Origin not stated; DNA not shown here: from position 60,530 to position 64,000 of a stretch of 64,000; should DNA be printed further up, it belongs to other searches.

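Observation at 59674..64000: Split two-gene system: HEPN-motif protein + effector-less NACHT-like STAND NTPase (not in the ORF track)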

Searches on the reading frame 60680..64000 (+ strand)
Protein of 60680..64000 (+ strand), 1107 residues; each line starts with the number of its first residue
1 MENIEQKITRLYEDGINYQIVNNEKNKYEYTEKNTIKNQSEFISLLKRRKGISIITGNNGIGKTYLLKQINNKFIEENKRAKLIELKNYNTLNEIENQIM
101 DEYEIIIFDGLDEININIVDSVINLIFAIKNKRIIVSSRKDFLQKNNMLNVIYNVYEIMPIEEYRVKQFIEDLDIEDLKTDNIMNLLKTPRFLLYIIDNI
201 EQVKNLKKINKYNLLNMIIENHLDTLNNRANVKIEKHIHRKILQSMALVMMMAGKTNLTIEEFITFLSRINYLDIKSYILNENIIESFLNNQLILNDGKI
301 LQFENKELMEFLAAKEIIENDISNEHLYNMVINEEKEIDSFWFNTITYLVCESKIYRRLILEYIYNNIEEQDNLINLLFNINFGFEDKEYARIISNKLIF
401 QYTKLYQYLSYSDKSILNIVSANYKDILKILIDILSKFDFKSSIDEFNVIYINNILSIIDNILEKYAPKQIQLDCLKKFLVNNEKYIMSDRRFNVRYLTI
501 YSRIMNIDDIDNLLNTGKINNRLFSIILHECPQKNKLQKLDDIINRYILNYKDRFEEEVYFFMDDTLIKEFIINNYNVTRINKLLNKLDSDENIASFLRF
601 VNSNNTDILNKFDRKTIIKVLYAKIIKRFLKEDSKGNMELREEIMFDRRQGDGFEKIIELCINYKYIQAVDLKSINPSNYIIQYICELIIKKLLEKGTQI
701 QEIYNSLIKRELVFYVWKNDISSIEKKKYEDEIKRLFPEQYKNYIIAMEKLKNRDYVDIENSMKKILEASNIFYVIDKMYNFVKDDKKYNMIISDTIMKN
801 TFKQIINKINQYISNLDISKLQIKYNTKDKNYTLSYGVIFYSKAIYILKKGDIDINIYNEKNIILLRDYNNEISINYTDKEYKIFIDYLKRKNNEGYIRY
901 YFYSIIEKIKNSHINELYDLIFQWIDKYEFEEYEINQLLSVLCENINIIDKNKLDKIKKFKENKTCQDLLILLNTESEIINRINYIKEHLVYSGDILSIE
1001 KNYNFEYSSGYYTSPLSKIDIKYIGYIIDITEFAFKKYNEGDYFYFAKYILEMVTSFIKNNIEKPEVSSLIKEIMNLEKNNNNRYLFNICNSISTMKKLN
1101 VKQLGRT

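Call 4: search_protein_families(library=pfam, proteins=[window:60680-64000:+], max_evalue=1)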
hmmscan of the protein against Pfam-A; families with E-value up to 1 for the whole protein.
window:60680-64000:+ (1107 aa): 17 families
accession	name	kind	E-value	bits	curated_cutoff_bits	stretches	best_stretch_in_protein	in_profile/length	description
PF13401.12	AAA_22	-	6.2e-06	27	27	1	49-109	4-64/130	AAA domain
PF05729.18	NACHT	-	2e-05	25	26.7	1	53-76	3-26/167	NACHT domain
PF13173.12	AAA_14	-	0.00044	20.7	27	1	51-161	3-123/129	AAA domain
PF00308.24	Bac_DnaA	-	0.0023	18.6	23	1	54-126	38-110/162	Bacterial DnaA ATPAse domain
PF02562.22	PhoH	-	0.0053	16.7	27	1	37-89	7-58/205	PhoH-like protein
PF00437.27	T2SSE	-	0.0058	15.8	24.9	1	29-79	120-171/370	Type II/IV secretion system protein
PF00931.28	NB-ARC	-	0.0097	15.6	23.5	1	49-209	17-118/248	NB-ARC domain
PF12775.13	AAA_7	-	0.018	15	25.8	1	41-102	24-85/181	P-loop containing dynein motor region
PF24883.2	NPHP3_N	-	0.02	15.5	24.8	0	37-79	7-51/164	Nephrocystin 3, N-terminal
PF25199.1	nSTAND_NTPase5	-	0.047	14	34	1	47-131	38-124/145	Novel STAND NTPase 5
PF13245.12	AAA_19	-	0.087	13.4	25.1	1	49-81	10-42/134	AAA domain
PF13604.12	AAA_30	-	0.16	12.1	27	1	38-78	5-46/191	AAA domain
PF13191.12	AAA_16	-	0.28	12.1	32.6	1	49-77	23-51/167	AAA ATPase domain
PF00910.28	RNA_helicase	-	0.39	11.7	21.5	1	54-115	2-62/105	RNA helicase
PF00004.35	AAA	-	0.42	11.5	21.2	1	54-115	2-70/131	ATPase family associated with various cellular activities (AAA)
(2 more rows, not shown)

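Call 5: search_protein_families(library=padloc, proteins=[window:60680-64000:+], max_evalue=1)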
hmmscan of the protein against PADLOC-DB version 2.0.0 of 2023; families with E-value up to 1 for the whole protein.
window:60680-64000:+ (1107 aa): 2 families
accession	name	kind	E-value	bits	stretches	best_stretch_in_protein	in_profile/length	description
PDLC04140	mad8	-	1.4e-06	26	1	50-213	27-157/314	mads_8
PDLC00914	TRIP13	-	0.013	13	1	24-81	46-102/302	TRIP13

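Call 6: search_protein_families(library=ncbifam, proteins=[window:60680-64000:+], max_evalue=1)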
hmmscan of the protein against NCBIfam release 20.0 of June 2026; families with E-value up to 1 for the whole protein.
window:60680-64000:+ (1107 aa): 4 families
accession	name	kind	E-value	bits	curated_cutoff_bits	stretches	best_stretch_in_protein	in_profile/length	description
TIGR03420.1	DnaA_homol_Hda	equivalog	1.1e-06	28.3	194.8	1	47-130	35-120/226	DnaA regulatory inactivator Hda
NF058535.1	antiphage_EruA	equivalog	2.8e-06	25.8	1000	1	46-319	20-305/1318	NACHT domain-containing antiphage protein EruA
NF049994.1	slr1306_fam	domain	0.0022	16.7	490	1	29-102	86-166/470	slr1306 family protein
NF038214.1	IS21_help_AAA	equivalog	0.017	14.8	200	1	53-120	93-158/232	IS21-like element helper ATPase IstB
